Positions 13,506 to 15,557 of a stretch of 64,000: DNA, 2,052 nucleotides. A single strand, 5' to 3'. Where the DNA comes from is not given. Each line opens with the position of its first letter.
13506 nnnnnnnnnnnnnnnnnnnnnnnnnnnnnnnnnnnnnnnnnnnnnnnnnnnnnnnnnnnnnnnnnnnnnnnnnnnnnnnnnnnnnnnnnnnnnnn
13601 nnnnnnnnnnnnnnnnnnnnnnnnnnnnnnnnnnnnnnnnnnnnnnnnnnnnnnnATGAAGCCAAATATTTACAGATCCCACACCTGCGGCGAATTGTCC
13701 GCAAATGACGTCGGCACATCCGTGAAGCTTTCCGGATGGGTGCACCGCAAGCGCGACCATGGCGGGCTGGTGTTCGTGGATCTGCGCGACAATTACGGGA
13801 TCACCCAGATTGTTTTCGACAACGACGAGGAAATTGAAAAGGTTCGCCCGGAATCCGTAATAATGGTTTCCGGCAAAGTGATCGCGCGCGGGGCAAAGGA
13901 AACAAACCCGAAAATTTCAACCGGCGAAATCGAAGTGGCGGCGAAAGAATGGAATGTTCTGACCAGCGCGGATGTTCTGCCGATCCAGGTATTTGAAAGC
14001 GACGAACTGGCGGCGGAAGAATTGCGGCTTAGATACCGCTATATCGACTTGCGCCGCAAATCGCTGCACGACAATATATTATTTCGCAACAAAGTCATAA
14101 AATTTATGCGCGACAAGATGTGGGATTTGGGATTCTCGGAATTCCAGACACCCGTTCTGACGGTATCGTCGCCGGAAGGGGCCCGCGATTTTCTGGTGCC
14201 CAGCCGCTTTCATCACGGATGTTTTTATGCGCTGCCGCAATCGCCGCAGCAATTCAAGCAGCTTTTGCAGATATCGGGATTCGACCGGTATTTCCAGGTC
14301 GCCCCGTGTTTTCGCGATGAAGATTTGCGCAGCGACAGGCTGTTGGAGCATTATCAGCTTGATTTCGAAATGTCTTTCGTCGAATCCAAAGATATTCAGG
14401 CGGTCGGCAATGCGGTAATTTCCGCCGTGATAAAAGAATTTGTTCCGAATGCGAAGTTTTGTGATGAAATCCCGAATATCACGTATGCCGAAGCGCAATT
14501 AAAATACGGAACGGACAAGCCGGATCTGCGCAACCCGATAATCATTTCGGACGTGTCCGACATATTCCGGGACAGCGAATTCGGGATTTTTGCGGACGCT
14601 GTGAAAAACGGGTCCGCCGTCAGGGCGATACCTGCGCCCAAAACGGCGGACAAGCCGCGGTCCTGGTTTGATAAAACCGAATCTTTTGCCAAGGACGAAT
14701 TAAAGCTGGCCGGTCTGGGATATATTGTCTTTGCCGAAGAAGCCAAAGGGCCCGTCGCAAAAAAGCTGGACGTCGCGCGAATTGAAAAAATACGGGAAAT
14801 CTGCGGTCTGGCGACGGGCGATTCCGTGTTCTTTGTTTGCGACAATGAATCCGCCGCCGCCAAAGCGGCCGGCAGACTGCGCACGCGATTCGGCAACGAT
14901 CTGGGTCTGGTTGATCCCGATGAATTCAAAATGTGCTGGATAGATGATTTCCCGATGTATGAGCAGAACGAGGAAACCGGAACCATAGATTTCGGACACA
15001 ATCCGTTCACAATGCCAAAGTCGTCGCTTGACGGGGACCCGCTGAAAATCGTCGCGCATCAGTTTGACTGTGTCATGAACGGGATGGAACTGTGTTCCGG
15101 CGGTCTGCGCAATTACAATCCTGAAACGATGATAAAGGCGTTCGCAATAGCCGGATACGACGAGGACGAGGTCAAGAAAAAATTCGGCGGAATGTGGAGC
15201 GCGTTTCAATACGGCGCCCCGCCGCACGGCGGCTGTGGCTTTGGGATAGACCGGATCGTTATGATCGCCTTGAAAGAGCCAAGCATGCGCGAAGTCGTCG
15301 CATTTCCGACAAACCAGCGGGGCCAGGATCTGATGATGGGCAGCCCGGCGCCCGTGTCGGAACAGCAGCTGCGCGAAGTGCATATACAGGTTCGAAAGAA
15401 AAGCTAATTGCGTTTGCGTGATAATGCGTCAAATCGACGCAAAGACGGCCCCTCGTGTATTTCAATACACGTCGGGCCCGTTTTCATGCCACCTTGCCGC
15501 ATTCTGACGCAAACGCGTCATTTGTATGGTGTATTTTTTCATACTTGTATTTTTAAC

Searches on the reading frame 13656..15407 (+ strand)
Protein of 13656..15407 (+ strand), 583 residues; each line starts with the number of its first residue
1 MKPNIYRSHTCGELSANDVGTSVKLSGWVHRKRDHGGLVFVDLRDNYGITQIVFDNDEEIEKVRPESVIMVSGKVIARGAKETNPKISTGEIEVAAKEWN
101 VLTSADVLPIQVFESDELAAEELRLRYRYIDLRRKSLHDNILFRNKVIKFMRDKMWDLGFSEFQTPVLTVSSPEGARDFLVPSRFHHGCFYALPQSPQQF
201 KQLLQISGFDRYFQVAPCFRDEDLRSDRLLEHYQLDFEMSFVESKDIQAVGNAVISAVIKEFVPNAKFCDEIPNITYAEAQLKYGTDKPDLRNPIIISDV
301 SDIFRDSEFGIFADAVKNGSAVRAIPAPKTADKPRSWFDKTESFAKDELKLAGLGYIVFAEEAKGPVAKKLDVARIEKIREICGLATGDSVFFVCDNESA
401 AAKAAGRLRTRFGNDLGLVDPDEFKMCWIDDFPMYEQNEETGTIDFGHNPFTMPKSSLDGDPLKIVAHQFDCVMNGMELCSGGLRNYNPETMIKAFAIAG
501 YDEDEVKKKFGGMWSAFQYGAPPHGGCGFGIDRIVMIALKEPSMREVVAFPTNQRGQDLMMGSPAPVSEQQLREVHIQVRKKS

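Call 12: find_related_loci(query=window:13656-15407:+, collection=genome_contigs, flank=3000)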
Query window:13656-15407:+ (583 aa) in genome_contigs; peptide patterns used: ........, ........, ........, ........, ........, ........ (x = any residue, [..] = any of these).
75 stretches matched a pattern; 50 encode a relative of the query (tblastn E <= 1e-3); 50 distinct loci.
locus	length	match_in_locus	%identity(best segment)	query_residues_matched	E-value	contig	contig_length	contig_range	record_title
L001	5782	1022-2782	75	1-583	0e+0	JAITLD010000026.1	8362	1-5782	MAG: Rickettsiales bacterium isolate Pcl387_bin88 k119_2534507, whole genome shotgun sequence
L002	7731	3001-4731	73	6-583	0e+0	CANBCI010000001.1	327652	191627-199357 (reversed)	MAG TPA_asm: uncultured Alphaproteobacteria bacterium isolate SRR15322610_bin.17_metawrap_v1.3_MAG genome assembly, cont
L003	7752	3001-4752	74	3-582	0e+0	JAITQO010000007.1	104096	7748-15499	MAG: Rickettsiales bacterium isolate Roe453_bin100 k119_3248516, whole genome shotgun sequence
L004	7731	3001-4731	72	6-583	0e+0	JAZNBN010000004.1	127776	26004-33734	MAG: Candidatus Enterousia sp. isolate T1900044741_TS20190207.MAGScoT_cleanbin_000046 SGB_2069_k141_835942, whole genome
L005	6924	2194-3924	72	6-583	0e+0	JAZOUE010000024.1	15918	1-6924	MAG: Candidatus Enterousia sp. isolate T1900045534_YK20190228.MAGScoT_cleanbin_000043 SGB_7755_k141_298661, whole genome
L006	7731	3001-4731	72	6-583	0e+0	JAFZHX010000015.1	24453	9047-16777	MAG: Alphaproteobacteria bacterium isolate RGIG7782 Water_buffalos_Rectum.Co__c902711, whole genome shotgun sequence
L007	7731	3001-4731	72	6-583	0e+0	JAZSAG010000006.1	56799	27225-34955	MAG: Candidatus Enterousia sp. isolate T1900044938_TS20190404.MAGScoT_cleanbin_000029 SGB_3452_k141_1948842, whole genom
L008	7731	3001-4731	73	6-583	0e+0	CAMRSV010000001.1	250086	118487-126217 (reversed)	MAG TPA_asm: uncultured Alphaproteobacteria bacterium isolate SRR13573580_bin.22_metawrap_v1.3_MAG genome assembly, cont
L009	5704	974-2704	72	6-583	0e+0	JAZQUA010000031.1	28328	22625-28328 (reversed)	MAG: Candidatus Enterousia sp. isolate T1900045184_TC20190180.MAGScoT_cleanbin_000030 SGB_9218_k141_2635914, whole genom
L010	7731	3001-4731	71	6-583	0e+0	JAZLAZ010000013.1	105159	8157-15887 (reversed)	MAG: Candidatus Enterousia sp. isolate T1900045067_TC20190061.MAGScoT_cleanbin_000021 SGB_4608_k141_1866197, whole genom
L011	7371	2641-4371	71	6-583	0e+0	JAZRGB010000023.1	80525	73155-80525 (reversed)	MAG: Candidatus Enterousia sp. isolate T1900045493_YK20190187.MAGScoT_cleanbin_000028 SGB_7394_k141_1456063, whole genom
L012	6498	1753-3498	70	6-583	0e+0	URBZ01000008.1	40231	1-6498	uncultured Rickettsiales bacterium isolate UMGS860 genome assembly, contig: NODE_156_length_40231_cov_6.516378, whole ge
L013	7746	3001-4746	70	6-583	0e+0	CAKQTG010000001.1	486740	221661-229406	MAG: uncultured Alphaproteobacteria bacterium isolate REFINED_METABAT215_TOP10_CONTIGS_1500_ASSEMBLY_K77_MERGED__Hadza_M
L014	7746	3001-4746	70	6-583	0e+0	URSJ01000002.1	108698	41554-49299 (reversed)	uncultured Rickettsiales bacterium isolate UMGS1304 genome assembly, contig: NODE_26_length_108698_cov_6.96027, whole ge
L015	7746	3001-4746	70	6-583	0e+0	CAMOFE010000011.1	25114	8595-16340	MAG: uncultured Alphaproteobacteria bacterium isolate SRR873606_bin.99_metaWRAP_v1.3_MAG genome assembly, contig: NODE_3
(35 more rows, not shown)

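Call 21: find_related_loci(query=window:13656-15407:+, collection=metagenome_contigs, flank=2000)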
Query window:13656-15407:+ (583 aa) in metagenome_contigs; peptide patterns used: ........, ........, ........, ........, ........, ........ (x = any residue, [..] = any of these).
94 stretches matched a pattern; 29 encode a relative of the query (tblastn E <= 1e-3); 29 distinct loci.
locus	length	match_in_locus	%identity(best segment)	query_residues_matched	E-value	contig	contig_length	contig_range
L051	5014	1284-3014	71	6-583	0e+0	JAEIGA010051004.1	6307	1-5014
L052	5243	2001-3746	70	6-583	0e+0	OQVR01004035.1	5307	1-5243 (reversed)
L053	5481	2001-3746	70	6-583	0e+0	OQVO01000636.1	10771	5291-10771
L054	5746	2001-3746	70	6-583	0e+0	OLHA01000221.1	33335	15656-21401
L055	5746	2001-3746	69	6-583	0e+0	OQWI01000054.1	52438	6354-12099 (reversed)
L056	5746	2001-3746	70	6-583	0e+0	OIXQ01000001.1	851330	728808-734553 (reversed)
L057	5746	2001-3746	69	6-583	0e+0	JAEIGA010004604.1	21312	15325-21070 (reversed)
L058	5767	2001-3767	64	4-583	0e+0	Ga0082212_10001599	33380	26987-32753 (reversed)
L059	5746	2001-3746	70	6-583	0e+0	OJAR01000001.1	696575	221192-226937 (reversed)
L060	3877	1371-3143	66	1-582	0e+0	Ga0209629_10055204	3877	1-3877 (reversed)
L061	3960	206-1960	55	4-579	0e+0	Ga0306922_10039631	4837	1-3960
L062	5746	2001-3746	69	6-583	0e+0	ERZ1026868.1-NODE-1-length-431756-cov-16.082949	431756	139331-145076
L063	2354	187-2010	50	4-579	0e+0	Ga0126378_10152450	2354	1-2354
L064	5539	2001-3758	52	4-579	0e+0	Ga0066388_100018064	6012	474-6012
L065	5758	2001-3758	52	4-579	0e+0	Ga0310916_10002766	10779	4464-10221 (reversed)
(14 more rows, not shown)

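Call 27: search_protein_families(library=ncbifam, proteins=[window:13656-15407:+], max_evalue=0.00001)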
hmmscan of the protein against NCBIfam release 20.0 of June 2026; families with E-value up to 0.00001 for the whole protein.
window:13656-15407:+ (583 aa): 15 families
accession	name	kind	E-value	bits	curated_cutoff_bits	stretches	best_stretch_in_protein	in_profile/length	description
NF001750.0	PRK00476.1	equivalog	1.8e-226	753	443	1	5-582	3-589/590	aspartate--tRNA ligase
TIGR00459.1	aspS_bact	equivalog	2.4e-181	604.1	373.85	1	7-582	3-586/586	aspartate--tRNA ligase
NF009460.0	PRK12820.1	equivalog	8.3e-128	427.5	1379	1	10-576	25-614/723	bifunctional aspartyl-tRNA synthetase/aspartyl/glutamyl-tRNA amidotransferase subunit C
NF003483.0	PRK05159.1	equivalog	5.6e-65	219.9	353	2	6-267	3-263/438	aspartate--tRNA(Asn) ligase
TIGR00458.1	aspS_nondisc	equivalog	1.1e-54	186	368.4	2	18-267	10-258/428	aspartate--tRNA(Asn) ligase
NF001756.1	PRK00484.1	subfamily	7e-35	120.6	468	2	17-266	48-294/488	lysine--tRNA ligase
TIGR00499.1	lysS_bact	equivalog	1.7e-32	112.7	427.6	2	14-286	47-310/496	lysine--tRNA ligase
NF003037.0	PRK03932.1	equivalog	6.8e-31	107.7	414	1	15-266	11-266/451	asparagine--tRNA ligase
NF002821.0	PRK02983.1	equivalog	5.1e-30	104.2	742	2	6-223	645-860/1102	bifunctional lysylphosphatidylglycerol synthetase/lysine--tRNA ligase LysX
TIGR00457.1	asnS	equivalog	4e-28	98.4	342.6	1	16-267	12-269/455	asparagine--tRNA ligase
NF009101.0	PRK12445.1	subfamily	3.4e-21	75.4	1026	1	21-267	66-310/505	lysine--tRNA ligase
NF005052.0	PRK06462.1-1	equivalog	2.6e-10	39.9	368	1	124-262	32-173/353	asparagine synthetase A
TIGR00462.1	genX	equivalog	4.4e-09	36.2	286.9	0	466-550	216-304/304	EF-P lysine aminoacylase EpmA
NF005054.0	PRK06462.1-4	equivalog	8.5e-09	34.9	309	0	129-267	13-160/318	asparagine synthetase A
NF006828.0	PRK09350.1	equivalog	4.4e-08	32.8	264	1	466-553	232-323/325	elongation factor P--(R)-beta-lysine ligase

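Call 29: find_homologous_proteins(query=window:13656-15407:+, max_evalue=1e-100)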
Query window:13656-15407:+ (583 aa): 7996 proteins with E <= 1e-100 among 8000 candidates; the best 120 are listed.
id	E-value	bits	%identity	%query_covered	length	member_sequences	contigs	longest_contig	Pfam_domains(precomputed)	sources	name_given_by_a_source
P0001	0.0e+0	1349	100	100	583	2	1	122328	PF01336.32,PF02938.20,PF00152.26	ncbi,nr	ncbi:MAG: aspartate--tRNA ligase [Rickettsiales bacterium]|nr:aspartate--tRNA ligase [Rickettsiales 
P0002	0.0e+0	1035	75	99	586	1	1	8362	PF01336.32,PF02938.20,PF00152.26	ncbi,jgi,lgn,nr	ncbi:MAG: aspartate--tRNA ligase [Rickettsiales bacterium]|jgi:aspartyl-tRNA synthetase|nr:aspartate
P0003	0.0e+0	1025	74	99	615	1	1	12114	PF01336.32,PF02938.20,PF00152.26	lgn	-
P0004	0.0e+0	1014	74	100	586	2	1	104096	PF01336.32,PF02938.20,PF00152.26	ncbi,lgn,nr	ncbi:MAG: aspartate--tRNA ligase [Rickettsiales bacterium]|nr:aspartate--tRNA ligase [Rickettsiales 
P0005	4.1e-297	1004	73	99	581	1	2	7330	PF01336.32,PF02938.20,PF00152.26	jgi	-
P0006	4.4e-295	998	73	99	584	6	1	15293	PF01336.32,PF02938.20,PF00152.26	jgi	-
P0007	6.3e-295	997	73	99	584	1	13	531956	PF01336.32,PF02938.20,PF00152.26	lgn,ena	-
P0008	5.8e-294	994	73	99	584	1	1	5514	PF01336.32,PF02938.20,PF00152.26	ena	-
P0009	1.1e-293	993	73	99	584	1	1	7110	PF01336.32,PF02938.20,PF00152.26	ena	-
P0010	2.1e-293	992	73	99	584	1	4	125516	PF01336.32,PF02938.20,PF00152.26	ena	-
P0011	6.4e-293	990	73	99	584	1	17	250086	PF01336.32,PF02938.20,PF00152.26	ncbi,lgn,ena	-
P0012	1.3e-292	989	73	99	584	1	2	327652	PF01336.32,PF02938.20,PF00152.26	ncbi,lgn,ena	-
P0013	3.2e-292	988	73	99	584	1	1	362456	PF01336.32,PF02938.20,PF00152.26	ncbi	-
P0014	3.8e-292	988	72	99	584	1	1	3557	PF01336.32,PF02938.20,PF00152.26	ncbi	-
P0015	4.5e-292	988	72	99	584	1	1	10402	PF01336.32,PF02938.20,PF00152.26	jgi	-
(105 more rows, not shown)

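Call 50: find_encoding_contigs(protein=P0003, flank=1200, max_places=2)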
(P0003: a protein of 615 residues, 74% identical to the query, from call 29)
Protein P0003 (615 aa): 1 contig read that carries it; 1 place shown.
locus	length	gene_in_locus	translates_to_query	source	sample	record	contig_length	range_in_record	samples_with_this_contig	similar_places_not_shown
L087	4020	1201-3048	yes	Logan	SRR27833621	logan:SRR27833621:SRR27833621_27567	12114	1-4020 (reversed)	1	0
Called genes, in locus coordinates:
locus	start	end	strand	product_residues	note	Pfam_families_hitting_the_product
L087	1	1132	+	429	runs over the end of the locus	PF02540:NAD_synthase (faint)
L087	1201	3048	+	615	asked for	PF01336:tRNA_anti-codon, PF00152:tRNA-synt_2, PF02938:GAD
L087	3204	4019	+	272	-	?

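Call 71: list_cluster_members(proteins=[P0128, P0125, P0121, P0003, P0001])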
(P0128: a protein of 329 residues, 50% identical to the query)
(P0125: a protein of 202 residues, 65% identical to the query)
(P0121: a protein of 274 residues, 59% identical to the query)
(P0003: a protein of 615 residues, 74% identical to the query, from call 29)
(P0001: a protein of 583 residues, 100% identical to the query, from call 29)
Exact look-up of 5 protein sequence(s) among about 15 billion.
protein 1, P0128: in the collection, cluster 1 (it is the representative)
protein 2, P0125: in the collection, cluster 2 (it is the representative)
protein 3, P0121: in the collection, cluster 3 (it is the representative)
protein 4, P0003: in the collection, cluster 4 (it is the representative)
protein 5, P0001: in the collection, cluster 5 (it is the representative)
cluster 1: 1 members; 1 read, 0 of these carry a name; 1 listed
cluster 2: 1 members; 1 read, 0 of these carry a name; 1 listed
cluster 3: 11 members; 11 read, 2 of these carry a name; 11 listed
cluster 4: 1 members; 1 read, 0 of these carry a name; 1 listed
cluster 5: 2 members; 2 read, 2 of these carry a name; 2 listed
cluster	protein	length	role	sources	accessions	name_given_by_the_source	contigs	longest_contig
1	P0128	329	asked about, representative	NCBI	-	-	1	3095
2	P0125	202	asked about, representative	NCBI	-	-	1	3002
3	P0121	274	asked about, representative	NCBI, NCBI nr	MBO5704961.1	MAG: aspartate--tRNA(Asn) ligase, partial [Alphaproteobacteria bacterium] | aspartate--tRNA(Asn) ligase [Alphaproteobacteria bacterium]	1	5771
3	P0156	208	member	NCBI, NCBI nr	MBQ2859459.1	MAG: aspartate--tRNA(Asn) ligase, partial [Alphaproteobacteria bacterium] | aspartate--tRNA(Asn) ligase [Alphaproteobacteria bacterium]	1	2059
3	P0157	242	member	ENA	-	-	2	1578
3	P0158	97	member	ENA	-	-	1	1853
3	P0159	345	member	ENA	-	-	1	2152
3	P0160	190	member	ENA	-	-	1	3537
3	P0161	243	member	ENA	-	-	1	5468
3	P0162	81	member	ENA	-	-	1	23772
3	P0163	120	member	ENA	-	-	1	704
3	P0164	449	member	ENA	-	-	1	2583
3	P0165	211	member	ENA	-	-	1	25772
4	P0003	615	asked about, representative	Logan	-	-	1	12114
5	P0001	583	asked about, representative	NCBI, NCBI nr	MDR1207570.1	MAG: aspartate--tRNA ligase [Rickettsiales bacterium] | aspartate--tRNA ligase [Rickettsiales bacterium]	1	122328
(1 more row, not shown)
